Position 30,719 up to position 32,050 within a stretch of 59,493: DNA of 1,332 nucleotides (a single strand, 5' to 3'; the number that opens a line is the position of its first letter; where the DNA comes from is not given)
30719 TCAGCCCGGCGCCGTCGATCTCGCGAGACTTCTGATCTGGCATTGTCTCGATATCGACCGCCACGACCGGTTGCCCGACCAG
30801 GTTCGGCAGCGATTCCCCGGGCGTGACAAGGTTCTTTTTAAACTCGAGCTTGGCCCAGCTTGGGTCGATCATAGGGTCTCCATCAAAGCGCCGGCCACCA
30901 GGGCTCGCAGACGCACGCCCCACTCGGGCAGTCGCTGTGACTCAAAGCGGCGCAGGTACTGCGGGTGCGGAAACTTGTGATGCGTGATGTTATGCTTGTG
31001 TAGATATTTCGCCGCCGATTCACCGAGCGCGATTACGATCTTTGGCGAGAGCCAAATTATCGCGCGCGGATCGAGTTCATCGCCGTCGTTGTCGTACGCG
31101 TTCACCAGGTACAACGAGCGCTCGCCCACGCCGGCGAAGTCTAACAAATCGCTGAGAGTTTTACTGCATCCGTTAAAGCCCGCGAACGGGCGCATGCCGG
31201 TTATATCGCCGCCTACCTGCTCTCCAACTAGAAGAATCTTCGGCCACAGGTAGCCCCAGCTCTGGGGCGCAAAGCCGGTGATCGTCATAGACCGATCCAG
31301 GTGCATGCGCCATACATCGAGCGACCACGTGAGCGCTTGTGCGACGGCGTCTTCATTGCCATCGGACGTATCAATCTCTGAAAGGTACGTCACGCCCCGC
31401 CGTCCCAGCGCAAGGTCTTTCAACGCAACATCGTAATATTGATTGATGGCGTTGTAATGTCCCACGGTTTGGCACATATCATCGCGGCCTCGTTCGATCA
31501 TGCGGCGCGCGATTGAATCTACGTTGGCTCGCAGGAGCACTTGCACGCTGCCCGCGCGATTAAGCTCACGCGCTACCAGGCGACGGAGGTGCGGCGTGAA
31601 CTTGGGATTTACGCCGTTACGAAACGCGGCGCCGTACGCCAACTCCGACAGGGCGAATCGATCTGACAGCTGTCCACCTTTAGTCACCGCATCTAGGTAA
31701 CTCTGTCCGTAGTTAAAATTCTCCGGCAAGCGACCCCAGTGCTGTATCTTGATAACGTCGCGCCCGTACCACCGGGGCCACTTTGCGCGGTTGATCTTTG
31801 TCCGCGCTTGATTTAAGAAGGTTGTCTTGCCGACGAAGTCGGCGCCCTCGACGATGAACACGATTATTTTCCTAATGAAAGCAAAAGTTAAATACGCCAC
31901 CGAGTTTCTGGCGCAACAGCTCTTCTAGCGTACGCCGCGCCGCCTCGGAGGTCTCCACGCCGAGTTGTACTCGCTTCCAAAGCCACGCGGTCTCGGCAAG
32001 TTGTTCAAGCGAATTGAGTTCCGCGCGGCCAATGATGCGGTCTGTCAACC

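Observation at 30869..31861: Single polypeptide fusing a thymidylate-kinase-like P-loop domain to a UDG-fold domain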

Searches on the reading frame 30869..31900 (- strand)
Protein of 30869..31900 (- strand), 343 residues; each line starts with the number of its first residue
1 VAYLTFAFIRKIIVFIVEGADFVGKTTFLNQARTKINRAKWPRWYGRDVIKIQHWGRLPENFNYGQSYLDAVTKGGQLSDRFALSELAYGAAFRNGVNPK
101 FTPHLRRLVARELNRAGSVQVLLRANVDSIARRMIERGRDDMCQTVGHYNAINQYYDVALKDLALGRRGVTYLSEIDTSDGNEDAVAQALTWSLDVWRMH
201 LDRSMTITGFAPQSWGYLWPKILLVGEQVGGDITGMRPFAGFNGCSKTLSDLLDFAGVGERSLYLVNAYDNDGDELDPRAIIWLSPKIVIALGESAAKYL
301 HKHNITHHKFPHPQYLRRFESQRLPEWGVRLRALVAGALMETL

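Call 3: search_protein_families(library=pfam, proteins=[window:30869-31900:-], max_evalue=1)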
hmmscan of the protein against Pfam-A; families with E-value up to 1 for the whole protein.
window:30869-31900:- (343 aa): 1 family
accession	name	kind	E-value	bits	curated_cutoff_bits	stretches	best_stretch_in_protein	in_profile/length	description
PF03167.25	UDG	-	0.00028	21.4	24.3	1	220-323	8-128/141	Uracil DNA glycosylase superfamily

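Call 4: search_protein_families(library=phrogs, proteins=[window:30869-31900:-], max_evalue=0.01)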
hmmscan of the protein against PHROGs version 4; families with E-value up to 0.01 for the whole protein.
window:30869-31900:- (343 aa): 1 family
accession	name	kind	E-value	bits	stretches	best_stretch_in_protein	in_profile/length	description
phrog_761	-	other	5.8e-13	50.2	1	14-191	21-208/362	thymidylate kinase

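Call 5: search_dna_similar(query=window:30869-31900:-, collection=phages, mode=protein, max_rows=40, max_evalue=0.001)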
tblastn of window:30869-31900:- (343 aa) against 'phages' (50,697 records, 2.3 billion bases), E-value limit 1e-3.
Records with a match: 5; places in all: 5; records where one place covers at least 80% of the query: 1.
Best place of each record, by identity: <60% 5.
By first word of the organism name: Stenotrophomonas 2; Pseudoxanthomonas 1; Caudoviricetes 1; Ralstonia 1.
By host as written in the record: Stenotrophomonas maltophilia D1585 2; Pseudoxanthomonas kaohsiungensis 1; - 1; Ralstonia solanacearum 1.
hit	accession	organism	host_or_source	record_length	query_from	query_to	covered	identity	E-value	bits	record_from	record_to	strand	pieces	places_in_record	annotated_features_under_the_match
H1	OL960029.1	Pseudoxanthomonas phage PW916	Pseudoxanthomonas kaohsiungensis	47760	10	321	91%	26.9%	2e-9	65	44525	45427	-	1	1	nucleoside triphosphate pyrophosphohydrolase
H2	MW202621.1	Caudoviricetes sp.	Manatee Spring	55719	80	319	70%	27.1%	8e-12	72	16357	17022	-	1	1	none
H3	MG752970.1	Ralstonia phage RsoM2USA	Ralstonia solanacearum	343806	222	325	30%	36.1%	8e-8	60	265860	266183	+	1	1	hypothetical protein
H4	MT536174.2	Stenotrophomonas phage vB_SmaS-AXL_3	Stenotrophomonas maltophilia D1585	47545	222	321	29%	37.0%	5e-8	61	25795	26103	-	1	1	hypothetical protein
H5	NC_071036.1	Stenotrophomonas phage vB_SmaS-AXL_3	Stenotrophomonas maltophilia D1585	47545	222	321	29%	37.0%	5e-8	61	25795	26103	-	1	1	thymidylate kinase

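Call 6: search_solved_structures(query=window:30869-31900:-, max_evalue=10, show_alignments=3)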
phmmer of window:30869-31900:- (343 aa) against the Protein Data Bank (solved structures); distinct sequences matched with E-value up to 10: 2.
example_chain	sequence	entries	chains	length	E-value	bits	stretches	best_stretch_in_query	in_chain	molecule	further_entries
4rm7_A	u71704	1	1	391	0.2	14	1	222-289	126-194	Acyl-CoA dehydrogenase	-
1ui0_A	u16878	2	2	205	1.2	11.4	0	220-268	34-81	Uracil-DNA Glycosylase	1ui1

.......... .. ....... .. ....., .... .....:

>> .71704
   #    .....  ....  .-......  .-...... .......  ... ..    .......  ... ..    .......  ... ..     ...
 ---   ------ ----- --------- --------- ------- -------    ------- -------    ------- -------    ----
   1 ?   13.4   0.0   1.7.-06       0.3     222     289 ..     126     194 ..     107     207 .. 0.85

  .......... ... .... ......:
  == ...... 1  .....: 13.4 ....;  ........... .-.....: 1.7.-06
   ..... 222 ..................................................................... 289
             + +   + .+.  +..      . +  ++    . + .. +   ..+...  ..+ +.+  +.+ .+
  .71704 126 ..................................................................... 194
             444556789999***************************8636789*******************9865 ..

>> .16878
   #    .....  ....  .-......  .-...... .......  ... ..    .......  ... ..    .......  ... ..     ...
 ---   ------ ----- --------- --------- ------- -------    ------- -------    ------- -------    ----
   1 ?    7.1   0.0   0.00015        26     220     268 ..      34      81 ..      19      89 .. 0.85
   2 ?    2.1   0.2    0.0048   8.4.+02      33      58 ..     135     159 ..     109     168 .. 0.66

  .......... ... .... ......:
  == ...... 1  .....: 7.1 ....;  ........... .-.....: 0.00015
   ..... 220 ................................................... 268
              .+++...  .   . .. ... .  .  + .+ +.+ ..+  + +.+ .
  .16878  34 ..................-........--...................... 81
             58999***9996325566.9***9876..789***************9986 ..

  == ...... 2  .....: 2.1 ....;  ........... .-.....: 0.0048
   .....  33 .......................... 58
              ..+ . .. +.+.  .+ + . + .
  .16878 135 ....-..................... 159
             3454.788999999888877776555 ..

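Call 7: find_homologous_proteins(query=window:30869-31900:-, max_evalue=0.001)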
Query window:30869-31900:- (343 aa): 12 proteins with E <= 0.001 among 4979 candidates.
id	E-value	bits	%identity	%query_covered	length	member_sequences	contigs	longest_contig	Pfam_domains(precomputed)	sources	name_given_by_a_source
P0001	6.0e-225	764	100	96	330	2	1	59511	-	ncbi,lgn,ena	-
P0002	3.8e-83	298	46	95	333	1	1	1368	-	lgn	-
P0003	3.1e-77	278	44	95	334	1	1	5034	PF03167.26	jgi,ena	-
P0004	1.1e-75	273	42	92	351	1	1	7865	PF03167.26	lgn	-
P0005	1.1e-70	257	44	93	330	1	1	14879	-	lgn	-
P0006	1.9e-69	253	41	89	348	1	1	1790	PF03167.26,PF02223.24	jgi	jgi:thymidylate kinase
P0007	2.0e-47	180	36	94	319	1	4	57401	-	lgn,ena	-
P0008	8.2e-45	172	37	95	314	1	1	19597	-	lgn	-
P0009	8.3e-24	103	39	51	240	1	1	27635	PF03167.26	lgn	-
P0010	7.4e-23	99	37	47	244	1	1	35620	-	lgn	-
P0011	3.2e-10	58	26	91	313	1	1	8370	-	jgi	jgi:hypothetical protein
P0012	3.6e-5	41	33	35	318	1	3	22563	-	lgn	-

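Call 8: get_annotated_region(hit=H1, flank=6000)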
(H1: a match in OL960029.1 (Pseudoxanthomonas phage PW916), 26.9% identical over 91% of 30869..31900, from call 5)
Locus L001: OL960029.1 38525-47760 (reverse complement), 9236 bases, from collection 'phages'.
description: Pseudoxanthomonas phage PW916, complete genome.
organism: Pseudoxanthomonas phage PW916 (NCBI taxid 2908635)
taxonomy: Viruses; Duplodnaviria; Heunggongvirae; Uroviricota; Caudoviricetes; Mesyanzhinovviridae
host: Pseudoxanthomonas kaohsiungensis; source: soil; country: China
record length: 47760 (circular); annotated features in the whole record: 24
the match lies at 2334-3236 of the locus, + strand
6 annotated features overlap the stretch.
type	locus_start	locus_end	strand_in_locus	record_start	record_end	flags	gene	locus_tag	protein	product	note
CDS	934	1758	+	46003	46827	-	-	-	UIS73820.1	methyltransferase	-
CDS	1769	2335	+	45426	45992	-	-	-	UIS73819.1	nucleoside triphosphate pyrophosphohydrolase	-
CDS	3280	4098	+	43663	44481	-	-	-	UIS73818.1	deoxyuridylate hydroxymethyltransferase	-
CDS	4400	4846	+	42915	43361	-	-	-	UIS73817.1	dCMP deaminase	-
CDS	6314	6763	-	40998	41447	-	-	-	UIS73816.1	endolysin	phage endolysin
CDS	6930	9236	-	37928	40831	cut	-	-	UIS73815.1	central tail hub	phage central tail hub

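Call 9: get_annotated_region(hit=H5, flank=6000)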
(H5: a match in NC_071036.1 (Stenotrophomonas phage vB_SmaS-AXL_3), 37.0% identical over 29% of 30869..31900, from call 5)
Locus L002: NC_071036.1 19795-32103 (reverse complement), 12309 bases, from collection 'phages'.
description: Stenotrophomonas phage vB_SmaS-AXL_3, complete genome.
organism: Stenotrophomonas phage vB_SmaS-AXL_3 (NCBI taxid 2740427)
taxonomy: Viruses; Duplodnaviria; Heunggongvirae; Uroviricota; Caudoviricetes; Axeltriavirus; Axeltriavirus AXL3
host: Stenotrophomonas maltophilia D1585; source: soil; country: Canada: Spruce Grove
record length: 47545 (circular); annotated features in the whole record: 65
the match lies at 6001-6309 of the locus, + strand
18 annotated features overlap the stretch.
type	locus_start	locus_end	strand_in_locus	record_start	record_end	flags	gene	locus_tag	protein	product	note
CDS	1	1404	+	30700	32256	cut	-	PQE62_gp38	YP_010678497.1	DNA helicase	-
CDS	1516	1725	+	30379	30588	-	-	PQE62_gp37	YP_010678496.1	hypothetical protein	-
CDS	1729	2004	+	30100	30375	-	-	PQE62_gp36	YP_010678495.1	hypothetical protein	-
CDS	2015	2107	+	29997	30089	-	-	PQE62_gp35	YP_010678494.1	hypothetical protein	-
CDS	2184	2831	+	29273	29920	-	-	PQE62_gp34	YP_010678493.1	hypothetical protein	-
CDS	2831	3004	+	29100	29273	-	-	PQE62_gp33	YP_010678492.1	hypothetical protein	-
CDS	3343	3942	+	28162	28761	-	-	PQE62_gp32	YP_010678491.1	hypothetical protein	-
CDS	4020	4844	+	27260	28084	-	-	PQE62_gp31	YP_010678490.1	methyltransferase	-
CDS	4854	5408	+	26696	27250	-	-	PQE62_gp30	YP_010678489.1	hydrolase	-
CDS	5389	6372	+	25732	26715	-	-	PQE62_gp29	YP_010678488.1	thymidylate kinase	-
CDS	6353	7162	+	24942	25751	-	-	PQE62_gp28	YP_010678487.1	thymidylate synthase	-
CDS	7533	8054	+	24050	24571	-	-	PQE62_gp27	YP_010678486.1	dCMP deaminase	-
CDS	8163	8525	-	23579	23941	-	-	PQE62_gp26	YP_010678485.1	hypothetical protein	-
CDS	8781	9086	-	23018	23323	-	-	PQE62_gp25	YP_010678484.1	hypothetical protein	-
CDS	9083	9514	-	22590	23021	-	-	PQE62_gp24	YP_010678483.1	hypothetical protein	-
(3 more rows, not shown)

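Call 11: list_cluster_members(proteins=[P0001, P0007, P0003])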
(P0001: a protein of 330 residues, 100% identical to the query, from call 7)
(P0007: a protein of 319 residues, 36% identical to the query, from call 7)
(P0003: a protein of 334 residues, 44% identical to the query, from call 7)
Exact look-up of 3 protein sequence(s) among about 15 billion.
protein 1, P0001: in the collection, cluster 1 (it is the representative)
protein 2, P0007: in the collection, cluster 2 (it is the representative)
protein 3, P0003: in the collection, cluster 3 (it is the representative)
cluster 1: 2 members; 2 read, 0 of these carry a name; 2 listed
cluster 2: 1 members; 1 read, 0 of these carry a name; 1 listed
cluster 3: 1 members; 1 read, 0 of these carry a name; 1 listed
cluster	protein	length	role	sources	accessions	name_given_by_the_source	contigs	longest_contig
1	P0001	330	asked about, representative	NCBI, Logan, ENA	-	-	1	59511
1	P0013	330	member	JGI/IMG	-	-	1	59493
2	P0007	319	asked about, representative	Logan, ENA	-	-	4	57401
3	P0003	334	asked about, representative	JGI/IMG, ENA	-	-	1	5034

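Call 20: search_solved_structures(query=A1, max_evalue=10, show_alignments=4)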
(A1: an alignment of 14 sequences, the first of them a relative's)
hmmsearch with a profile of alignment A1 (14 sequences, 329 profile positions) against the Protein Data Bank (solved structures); distinct sequences matched with E-value up to 10: 62 (the best 60 are shown).
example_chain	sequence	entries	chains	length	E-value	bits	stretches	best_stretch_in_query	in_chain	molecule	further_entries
2axp_A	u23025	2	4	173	5.6e-09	39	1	1-148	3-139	hypothetical protein BSU20280 | SPBc2 prophage-derived uncharacterized protein yorR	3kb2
1vk2_A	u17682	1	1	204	7.9e-09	38.5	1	169-287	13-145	Uracil-DNA glycosylase TM0511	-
1l9g_A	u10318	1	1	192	1.7e-08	37.3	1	196-287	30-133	Conserved hypothetical protein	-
1ui0_A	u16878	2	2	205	1e-06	31.5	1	196-293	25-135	Uracil-DNA Glycosylase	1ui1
4zbx_A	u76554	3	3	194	1.6e-05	27.6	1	195-286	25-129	Uracil-DNA glycosylase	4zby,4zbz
5xbh_A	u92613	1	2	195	0.00032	23.3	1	2-145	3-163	Thymidylate kinase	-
2pbr_A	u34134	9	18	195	0.00042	22.9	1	2-141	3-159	Thymidylate kinase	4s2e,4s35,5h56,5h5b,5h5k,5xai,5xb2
8iie_A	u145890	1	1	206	0.00043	22.9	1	198-286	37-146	Type-4 uracil-DNA glycosylase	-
6ajo_A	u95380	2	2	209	0.00045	22.8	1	198-286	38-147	Uracil DNA glycosylase superfamily protein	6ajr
8iin_A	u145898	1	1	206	0.00045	22.8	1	198-286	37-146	Type-4 uracil-DNA glycosylase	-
8iig_A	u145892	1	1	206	0.00046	22.8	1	198-286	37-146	Type-4 uracil-DNA glycosylase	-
8iip_A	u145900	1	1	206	0.00046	22.8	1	198-286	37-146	Type-4 uracil-DNA glycosylase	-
6iod_A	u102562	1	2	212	0.00046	22.8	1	198-286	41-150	Phage SPO1 DNA polymerase-related protein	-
8iim_A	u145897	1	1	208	0.00047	22.8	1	198-286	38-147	Type-4 uracil-DNA glycosylase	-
8iif_A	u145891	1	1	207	0.00047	22.8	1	198-286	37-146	Type-4 uracil-DNA glycosylase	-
6ail_A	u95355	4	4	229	0.00052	22.6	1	198-286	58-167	Uracil DNA glycosylase X | Uracil DNA glycosylase superfamily protein | Phage SPO1 DNA polymerase-related protein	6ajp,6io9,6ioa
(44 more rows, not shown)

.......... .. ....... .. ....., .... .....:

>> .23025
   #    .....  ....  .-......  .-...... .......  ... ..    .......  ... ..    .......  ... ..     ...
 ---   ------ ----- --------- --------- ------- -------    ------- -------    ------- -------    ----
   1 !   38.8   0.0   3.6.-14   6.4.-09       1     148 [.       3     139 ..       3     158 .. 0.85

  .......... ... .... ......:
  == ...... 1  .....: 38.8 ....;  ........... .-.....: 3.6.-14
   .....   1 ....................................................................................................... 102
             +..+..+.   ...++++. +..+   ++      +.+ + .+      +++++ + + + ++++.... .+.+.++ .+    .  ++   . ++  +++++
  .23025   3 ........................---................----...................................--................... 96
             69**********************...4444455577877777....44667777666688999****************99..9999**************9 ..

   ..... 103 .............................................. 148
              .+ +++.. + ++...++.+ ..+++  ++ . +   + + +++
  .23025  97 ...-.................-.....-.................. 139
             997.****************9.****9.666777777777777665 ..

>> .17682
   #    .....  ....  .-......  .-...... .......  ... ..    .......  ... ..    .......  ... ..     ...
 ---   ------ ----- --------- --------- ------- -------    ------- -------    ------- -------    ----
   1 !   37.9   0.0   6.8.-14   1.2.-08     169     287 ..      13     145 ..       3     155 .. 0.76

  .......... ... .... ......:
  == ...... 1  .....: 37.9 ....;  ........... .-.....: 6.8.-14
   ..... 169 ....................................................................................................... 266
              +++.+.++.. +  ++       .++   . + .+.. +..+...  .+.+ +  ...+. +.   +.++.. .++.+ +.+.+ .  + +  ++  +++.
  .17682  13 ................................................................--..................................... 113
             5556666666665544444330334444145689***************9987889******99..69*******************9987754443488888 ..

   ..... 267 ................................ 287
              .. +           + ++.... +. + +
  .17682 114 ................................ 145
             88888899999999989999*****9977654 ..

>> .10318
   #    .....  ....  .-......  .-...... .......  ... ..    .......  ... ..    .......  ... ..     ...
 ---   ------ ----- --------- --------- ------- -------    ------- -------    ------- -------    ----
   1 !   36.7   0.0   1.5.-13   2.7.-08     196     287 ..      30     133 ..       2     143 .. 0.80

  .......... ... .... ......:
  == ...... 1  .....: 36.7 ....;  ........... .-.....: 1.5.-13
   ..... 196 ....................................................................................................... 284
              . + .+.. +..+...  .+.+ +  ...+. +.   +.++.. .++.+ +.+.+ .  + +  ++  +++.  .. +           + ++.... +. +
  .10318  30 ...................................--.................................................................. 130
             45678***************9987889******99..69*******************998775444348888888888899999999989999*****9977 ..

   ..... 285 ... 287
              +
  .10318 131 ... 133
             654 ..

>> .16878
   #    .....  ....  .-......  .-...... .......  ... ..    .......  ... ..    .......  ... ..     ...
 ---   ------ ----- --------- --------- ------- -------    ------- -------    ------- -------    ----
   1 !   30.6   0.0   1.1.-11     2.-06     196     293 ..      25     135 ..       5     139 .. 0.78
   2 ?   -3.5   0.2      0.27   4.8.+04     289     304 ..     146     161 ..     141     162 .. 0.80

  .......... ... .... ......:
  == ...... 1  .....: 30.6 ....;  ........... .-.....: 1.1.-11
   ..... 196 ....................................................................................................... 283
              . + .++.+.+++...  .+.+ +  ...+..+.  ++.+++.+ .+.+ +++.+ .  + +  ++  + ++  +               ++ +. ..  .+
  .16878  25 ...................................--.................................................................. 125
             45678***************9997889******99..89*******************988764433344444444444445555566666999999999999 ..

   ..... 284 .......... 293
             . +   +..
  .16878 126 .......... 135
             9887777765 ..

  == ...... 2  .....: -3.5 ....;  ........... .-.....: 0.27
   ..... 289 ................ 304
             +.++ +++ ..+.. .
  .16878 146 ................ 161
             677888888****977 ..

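Call 31: find_encoding_contigs(protein=P0007, flank=8000, max_places=2)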
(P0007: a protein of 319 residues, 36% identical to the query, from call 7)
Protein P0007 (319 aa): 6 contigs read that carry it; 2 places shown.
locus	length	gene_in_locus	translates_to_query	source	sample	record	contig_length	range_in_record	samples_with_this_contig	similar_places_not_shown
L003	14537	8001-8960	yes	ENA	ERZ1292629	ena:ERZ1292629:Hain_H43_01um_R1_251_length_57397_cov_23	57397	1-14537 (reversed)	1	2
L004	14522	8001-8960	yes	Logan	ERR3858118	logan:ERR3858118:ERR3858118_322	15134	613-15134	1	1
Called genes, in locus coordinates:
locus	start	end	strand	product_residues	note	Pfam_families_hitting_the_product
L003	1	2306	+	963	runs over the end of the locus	PF01807:Zn_ribbon_DnaG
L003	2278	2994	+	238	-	-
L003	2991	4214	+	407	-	-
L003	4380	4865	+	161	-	PF01503:PRA-PH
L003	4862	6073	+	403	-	PF00145:DNA_methylase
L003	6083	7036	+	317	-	PF04055:Radical_SAM, PF13186:SPASM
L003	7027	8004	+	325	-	PF00303:Thymidylat_synt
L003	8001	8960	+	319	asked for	-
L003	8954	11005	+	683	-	PF01612:DNA_pol_A_exo1 (weak), PF00476:DNA_pol_A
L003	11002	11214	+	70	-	-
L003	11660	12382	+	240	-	-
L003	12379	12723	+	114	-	-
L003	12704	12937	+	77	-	-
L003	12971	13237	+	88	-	PF27050:Phage_P22_Y8K6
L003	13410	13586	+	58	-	-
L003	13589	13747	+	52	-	-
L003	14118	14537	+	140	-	?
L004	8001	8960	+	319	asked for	-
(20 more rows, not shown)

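Call 32: find_encoding_contigs(protein=P0010, flank=8000, max_places=2)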
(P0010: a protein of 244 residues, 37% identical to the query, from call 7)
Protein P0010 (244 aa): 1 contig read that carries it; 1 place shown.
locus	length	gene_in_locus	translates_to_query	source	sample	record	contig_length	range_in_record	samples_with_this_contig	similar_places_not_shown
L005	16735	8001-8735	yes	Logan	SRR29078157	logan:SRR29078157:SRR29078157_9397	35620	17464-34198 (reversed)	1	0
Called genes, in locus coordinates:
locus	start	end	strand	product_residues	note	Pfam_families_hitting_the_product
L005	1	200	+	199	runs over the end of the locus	-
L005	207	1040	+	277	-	-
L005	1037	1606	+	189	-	-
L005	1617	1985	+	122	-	-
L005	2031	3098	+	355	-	PF23977:Pam3_Gp34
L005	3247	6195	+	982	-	PF01807:Zn_ribbon_DnaG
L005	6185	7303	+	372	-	PF01555:N6_N4_Mtase (faint)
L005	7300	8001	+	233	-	-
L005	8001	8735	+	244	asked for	-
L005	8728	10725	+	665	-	PF00476:DNA_pol_A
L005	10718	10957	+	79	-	-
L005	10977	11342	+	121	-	-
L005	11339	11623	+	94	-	-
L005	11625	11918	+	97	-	-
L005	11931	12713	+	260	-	PF13482:RNase_H_2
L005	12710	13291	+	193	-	-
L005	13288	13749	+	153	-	-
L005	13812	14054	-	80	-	-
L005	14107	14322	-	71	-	-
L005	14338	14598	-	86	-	-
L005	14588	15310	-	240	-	PF00089:Trypsin (faint), PF13365:Trypsin_2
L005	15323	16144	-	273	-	-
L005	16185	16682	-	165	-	-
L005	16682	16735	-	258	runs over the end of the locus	PF01075:Glyco_transf_9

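Call 33: predict_structure(alignment_id=A2)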
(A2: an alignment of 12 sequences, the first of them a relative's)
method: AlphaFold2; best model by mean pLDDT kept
length: 330 residues; sequences in the alignment: 12
mean_pLDDT: 90.8   pTM: 0.90
mean pLDDT of the five models: 90.8, 90.4, 89.4, 88.3, 88.2
residues with pLDDT >= 90: 245; 70-90: 65; 50-70: 15; < 50: 5
segments of 3 or more residues with pLDDT < 50: 217-220
pLDDT, mean of each block of 10 residues (from residue 1): 94 96 95 90 87 89 86 91 90 94 96 94 79 90 96 96 95 97 97 92 96 68 64 90 97 88 93 96 95 96 91 97 81
secondary structure, 60 per line:
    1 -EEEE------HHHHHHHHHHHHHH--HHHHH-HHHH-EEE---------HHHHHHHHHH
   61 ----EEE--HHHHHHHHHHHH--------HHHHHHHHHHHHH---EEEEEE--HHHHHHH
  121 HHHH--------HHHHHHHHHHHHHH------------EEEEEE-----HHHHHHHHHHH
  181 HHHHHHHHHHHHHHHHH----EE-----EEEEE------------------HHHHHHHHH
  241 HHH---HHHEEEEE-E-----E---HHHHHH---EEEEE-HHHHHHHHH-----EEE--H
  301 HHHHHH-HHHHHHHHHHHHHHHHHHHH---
elements in order: E2-5 H12-25 H28-32 H34-37 E39-41 H51-60 E65-67 H70-81 H90-102 E106-111 H114-124 H133-146 E159-164 H170-197 E209-213 H232-243 E250-254 H266-271 E275-279 H281-289 E295-297 H300-306 H308-327
